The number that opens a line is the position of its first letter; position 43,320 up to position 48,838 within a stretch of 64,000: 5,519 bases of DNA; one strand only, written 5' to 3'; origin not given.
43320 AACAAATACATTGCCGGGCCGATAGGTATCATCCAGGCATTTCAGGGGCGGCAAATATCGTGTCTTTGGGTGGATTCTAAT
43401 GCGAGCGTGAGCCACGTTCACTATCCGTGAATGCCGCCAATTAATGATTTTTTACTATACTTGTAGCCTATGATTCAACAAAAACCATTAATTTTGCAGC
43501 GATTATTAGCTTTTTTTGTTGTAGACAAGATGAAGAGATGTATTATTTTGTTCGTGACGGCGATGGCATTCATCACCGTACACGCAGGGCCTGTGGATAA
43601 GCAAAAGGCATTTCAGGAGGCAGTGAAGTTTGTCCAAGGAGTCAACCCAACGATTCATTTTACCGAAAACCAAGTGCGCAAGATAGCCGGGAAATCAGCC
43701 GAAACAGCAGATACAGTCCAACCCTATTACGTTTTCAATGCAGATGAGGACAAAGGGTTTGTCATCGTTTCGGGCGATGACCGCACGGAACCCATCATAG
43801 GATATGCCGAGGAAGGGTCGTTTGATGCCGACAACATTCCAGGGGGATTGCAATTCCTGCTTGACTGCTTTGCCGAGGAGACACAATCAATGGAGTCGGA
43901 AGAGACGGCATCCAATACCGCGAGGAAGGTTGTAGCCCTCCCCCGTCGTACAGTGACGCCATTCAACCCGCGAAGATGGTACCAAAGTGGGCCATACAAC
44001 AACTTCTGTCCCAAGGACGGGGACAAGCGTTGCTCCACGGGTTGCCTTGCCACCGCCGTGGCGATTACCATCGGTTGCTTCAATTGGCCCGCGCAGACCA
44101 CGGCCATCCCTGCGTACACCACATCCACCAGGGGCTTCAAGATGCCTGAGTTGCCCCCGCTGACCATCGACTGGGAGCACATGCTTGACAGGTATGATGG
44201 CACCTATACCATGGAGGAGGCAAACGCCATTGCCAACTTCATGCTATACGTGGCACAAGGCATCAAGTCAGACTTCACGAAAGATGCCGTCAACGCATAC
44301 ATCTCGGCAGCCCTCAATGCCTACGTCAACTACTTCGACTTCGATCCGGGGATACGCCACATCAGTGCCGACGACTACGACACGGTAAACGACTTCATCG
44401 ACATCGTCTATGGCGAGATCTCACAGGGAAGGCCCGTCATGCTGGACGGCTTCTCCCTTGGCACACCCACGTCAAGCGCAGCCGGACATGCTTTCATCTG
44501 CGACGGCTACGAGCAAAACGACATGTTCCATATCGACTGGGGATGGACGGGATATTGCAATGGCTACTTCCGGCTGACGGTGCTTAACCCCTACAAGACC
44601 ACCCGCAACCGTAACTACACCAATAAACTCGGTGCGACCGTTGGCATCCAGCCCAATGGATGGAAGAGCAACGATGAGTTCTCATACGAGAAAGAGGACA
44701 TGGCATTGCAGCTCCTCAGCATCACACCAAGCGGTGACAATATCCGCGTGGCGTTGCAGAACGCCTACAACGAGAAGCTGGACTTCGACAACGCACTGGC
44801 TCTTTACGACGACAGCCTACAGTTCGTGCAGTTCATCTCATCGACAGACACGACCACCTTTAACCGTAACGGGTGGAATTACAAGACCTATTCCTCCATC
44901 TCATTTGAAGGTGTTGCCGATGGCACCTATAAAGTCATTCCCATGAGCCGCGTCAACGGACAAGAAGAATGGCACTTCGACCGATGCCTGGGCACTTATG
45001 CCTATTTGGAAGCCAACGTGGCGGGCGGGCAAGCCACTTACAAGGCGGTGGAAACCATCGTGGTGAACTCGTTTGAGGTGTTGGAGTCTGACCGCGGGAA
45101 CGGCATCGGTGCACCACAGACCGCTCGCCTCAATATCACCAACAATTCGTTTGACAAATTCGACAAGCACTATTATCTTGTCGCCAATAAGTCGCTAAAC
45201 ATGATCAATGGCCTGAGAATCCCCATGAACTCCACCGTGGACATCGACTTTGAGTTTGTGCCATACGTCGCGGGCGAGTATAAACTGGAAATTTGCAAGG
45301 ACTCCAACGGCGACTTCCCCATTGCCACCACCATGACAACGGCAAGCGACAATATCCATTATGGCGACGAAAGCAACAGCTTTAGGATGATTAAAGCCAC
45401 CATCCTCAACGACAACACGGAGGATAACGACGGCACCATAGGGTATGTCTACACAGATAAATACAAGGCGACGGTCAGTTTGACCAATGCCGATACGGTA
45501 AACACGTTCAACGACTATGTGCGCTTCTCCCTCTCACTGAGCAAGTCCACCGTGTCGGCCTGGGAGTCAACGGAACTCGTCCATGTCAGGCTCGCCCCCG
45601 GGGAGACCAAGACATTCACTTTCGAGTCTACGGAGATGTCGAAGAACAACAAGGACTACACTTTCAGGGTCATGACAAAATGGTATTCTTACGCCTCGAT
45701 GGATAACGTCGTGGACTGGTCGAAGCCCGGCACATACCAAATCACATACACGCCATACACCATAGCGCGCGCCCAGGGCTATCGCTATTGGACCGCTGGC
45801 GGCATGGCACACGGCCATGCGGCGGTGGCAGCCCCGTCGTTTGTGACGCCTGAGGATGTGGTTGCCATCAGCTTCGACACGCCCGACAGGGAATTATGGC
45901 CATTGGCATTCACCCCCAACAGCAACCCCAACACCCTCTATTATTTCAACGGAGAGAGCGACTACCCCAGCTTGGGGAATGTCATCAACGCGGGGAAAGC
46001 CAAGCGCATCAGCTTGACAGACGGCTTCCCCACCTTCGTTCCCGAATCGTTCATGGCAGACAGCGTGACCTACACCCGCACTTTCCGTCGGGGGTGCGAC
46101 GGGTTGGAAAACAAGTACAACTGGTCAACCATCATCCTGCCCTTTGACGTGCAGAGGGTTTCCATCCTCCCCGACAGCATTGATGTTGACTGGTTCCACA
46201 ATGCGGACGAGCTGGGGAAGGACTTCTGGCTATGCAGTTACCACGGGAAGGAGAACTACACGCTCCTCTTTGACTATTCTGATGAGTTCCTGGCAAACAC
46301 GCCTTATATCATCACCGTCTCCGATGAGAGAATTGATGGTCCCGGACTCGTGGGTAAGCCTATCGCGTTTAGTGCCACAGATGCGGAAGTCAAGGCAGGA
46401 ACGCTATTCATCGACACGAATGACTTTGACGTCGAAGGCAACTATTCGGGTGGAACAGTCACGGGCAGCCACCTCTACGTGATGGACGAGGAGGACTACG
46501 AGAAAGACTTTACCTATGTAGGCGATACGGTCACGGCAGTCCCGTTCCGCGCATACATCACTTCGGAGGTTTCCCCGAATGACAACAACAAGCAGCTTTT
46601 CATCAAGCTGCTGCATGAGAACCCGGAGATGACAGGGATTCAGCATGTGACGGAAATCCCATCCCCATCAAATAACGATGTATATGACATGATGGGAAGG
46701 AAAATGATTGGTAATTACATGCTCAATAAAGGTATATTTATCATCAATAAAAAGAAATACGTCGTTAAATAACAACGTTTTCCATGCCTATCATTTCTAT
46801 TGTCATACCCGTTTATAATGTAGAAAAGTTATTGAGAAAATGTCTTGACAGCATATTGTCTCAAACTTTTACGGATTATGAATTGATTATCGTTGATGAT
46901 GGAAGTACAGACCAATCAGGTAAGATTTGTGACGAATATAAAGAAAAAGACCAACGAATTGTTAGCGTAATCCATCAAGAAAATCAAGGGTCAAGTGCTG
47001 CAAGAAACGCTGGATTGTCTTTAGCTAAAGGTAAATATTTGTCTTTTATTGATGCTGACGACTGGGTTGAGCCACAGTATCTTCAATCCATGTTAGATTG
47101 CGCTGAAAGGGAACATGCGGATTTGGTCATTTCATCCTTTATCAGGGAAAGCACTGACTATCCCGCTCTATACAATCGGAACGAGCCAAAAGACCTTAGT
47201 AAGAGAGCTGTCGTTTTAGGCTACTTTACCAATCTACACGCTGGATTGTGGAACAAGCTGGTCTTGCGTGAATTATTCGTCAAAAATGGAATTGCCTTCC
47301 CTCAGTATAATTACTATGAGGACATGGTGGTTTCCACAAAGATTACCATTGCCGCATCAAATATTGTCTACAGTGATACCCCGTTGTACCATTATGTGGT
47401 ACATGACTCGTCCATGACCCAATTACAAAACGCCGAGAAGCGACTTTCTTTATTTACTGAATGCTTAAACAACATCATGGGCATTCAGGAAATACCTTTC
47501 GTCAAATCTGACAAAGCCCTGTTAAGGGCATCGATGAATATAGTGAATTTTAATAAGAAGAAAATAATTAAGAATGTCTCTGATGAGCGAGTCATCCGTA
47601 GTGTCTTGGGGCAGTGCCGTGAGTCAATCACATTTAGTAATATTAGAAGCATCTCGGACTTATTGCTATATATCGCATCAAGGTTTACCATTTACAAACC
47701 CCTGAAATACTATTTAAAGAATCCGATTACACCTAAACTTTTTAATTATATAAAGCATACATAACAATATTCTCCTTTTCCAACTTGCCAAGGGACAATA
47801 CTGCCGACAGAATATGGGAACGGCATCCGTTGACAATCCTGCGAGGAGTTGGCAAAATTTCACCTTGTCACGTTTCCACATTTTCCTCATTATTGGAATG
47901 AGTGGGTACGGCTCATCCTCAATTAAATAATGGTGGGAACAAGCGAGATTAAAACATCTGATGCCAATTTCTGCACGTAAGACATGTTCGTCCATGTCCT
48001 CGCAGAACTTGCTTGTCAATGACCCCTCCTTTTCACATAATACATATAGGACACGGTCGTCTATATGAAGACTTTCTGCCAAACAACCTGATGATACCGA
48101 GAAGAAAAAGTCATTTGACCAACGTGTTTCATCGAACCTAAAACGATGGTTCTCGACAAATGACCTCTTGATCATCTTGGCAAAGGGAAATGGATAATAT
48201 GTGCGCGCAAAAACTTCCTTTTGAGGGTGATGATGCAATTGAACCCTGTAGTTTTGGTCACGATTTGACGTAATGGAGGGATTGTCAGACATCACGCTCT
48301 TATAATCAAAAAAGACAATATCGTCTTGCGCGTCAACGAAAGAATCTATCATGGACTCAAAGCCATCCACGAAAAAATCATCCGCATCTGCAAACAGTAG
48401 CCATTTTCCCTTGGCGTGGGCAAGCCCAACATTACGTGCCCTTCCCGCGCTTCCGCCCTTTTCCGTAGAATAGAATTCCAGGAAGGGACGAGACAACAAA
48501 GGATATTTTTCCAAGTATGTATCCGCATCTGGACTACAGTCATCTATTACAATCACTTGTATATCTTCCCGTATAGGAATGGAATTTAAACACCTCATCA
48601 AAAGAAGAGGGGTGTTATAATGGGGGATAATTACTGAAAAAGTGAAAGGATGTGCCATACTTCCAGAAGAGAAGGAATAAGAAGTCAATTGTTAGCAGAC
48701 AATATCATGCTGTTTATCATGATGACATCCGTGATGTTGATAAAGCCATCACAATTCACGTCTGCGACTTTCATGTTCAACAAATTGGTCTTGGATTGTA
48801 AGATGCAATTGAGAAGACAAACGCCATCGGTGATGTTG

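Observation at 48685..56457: Adjacent CotH-like/lamin-tail paralogs that differ in their C-terminal tag (dockerin versus T9SS CTD) and are coupled to a GT2 gene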

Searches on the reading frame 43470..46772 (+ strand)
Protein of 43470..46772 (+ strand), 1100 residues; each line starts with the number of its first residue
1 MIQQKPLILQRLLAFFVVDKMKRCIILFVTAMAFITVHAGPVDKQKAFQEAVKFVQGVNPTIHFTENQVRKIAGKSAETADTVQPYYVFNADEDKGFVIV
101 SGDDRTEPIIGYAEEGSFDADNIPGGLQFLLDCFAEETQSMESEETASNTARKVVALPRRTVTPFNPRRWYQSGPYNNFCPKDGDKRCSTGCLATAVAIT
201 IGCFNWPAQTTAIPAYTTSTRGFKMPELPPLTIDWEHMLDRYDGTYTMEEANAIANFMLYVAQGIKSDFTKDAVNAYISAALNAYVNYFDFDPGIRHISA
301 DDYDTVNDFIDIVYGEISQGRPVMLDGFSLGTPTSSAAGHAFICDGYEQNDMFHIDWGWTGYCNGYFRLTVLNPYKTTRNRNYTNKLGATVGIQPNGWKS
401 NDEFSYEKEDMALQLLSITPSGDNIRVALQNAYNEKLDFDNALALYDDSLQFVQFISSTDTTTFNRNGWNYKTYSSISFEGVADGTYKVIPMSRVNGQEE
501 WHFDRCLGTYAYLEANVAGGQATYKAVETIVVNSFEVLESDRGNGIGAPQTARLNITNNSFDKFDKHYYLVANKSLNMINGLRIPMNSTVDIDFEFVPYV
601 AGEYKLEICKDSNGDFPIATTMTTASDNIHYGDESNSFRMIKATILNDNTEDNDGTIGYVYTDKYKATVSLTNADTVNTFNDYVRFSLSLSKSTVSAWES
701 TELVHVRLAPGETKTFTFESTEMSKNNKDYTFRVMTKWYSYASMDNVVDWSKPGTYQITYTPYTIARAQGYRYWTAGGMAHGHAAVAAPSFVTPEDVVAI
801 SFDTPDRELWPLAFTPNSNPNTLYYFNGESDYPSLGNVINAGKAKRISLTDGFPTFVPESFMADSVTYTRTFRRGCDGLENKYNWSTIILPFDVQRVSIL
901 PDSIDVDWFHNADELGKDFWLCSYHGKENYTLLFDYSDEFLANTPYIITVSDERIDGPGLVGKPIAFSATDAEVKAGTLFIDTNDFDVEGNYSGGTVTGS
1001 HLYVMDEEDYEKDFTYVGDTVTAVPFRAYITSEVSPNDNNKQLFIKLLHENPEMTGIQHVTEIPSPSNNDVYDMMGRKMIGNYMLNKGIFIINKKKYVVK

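Call 17: search_protein_families(library=pfam, proteins=[window:43470-46772:+], max_evalue=0.0001)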
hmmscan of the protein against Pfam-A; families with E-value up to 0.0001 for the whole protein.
window:43470-46772:+ (1100 aa): 2 families
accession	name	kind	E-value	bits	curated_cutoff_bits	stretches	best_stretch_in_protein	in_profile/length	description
PF01640.23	Peptidase_C10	-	8.2e-49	166.9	26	1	170-367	1-194/194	Peptidase C10 family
PF13734.11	Inhibitor_I69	-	2.5e-23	82.8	25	1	39-137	1-97/98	Spi protease inhibitor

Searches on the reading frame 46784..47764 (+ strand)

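Call 17: search_protein_families(library=pfam, proteins=[window:46784-47764:+], max_evalue=0.0001)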
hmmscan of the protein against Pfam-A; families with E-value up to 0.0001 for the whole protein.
window:46784-47764:+ (326 aa): 3 families
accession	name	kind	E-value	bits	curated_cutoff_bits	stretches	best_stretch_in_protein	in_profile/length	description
PF00535.33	Glycos_transf_2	-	5.9e-41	140.6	23.3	1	5-164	1-163/168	Glycosyl transferase family 2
PF10111.15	Glyco_tranf_2_2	-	5.4e-14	52.8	27.3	1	5-110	1-109/276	Glycosyltransferase like family 2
PF13641.12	Glyco_tranf_2_3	-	1.5e-12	48.5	27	1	4-112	3-116/230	Glycosyltransferase like family 2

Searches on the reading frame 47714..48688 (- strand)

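Call 7: search_protein_families(library=pfam, proteins=[window:47714-48688:-], max_evalue=0.01)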
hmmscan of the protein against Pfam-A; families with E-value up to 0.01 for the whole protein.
window:47714-48688:- (324 aa): 3 families
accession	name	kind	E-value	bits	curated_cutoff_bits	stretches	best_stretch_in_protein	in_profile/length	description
PF00535.33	Glycos_transf_2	-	3e-19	70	23.3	1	18-179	1-165/168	Glycosyl transferase family 2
PF10111.15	Glyco_tranf_2_2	-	4.7e-07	30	27.3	1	32-114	18-103/276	Glycosyltransferase like family 2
PF13704.12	Glyco_tranf_2_4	-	0.0042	18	27.5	0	45-107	23-85/98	Glycosyl transferase family 2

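Call 9: search_protein_families(library=ncbifam, proteins=[window:47714-48688:-], max_evalue=0.1)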
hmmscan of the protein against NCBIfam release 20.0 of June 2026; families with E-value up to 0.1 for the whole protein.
window:47714-48688:- (324 aa): 15 families
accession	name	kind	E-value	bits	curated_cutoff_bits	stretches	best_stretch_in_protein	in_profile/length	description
NF007482.0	PRK10073.1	equivalog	2.7e-11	43.1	423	1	16-185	7-183/334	glycosyltransferase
NF047683.1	TeichurnBiosyTuaG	equivalog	4.4e-10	39.6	400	1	16-135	7-129/252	teichuronic acid biosynthesis protein TuaG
TIGR04283.1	glyco_like_mftF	equivalog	9.2e-09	35.2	182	1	18-130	2-110/221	TIGR04283 family arsenosugar biosynthesis glycosyltransferase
NF050050.1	ProtGlycPglI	equivalog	5.5e-08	32.5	500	1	17-198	4-183/306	GalNAc(5)-diNAcBac-PP-undecaprenol beta-1,3-glucosyltransferase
TIGR03965.1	mycofact_glyco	equivalog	2.3e-07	30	280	1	15-118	74-180/467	mycofactocin biosynthesis glycosyltransferase MftF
NF041875.1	EPS_EpsD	equivalog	1.4e-06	28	370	1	18-104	2-90/325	exopolysaccharide biosynthesis glycosyltransferase EpsD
TIGR03111.1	glyc2_xrt_Gpos1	hypoth_equivalog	3.5e-05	22.8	363.95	1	17-148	51-185/439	TIGR03111 family XrtG-associated glycosyltransferase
NF050819.1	PolSacchBiosHfsG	equivalog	4.8e-05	22.7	500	1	16-105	13-103/302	polysaccharide biosynthesis protein HfsG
TIGR04440.1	glyco_TIGR04440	domain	0.00033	20.4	70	1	17-163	2-152/215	TIGR00180 family glycosyltransferase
NF038299.1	EPS_HpsN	equivalog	0.00066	18.7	425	1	17-110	3-98/317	hormogonium polysaccharide biosynthesis glycosyltransferase HpsN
NF007453.0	PRK10018.1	equivalog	0.00068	19.4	382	1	17-109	8-102/280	colanic acid biosynthesis glycosyltransferase WcaA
TIGR04017.1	WcaA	equivalog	0.00089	18.9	495.75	1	17-109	7-101/279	colanic acid biosynthesis glycosyltransferase WcaA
NF038302.1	EPS_HpsE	equivalog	0.0013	17.8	300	1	16-105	2-98/307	hormogonium polysaccharide biosynthesis glycosyltransferase HpsE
TIGR04009.1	wcaE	equivalog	0.033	13.5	369.2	1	44-126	35-115/248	colanic acid biosynthesis glycosyltransferase WcaE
TIGR02785.1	addA_Gpos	equivalog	0.058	11.2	707.65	1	101-152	1153-1204/1234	helicase-exonuclease AddAB subunit AddA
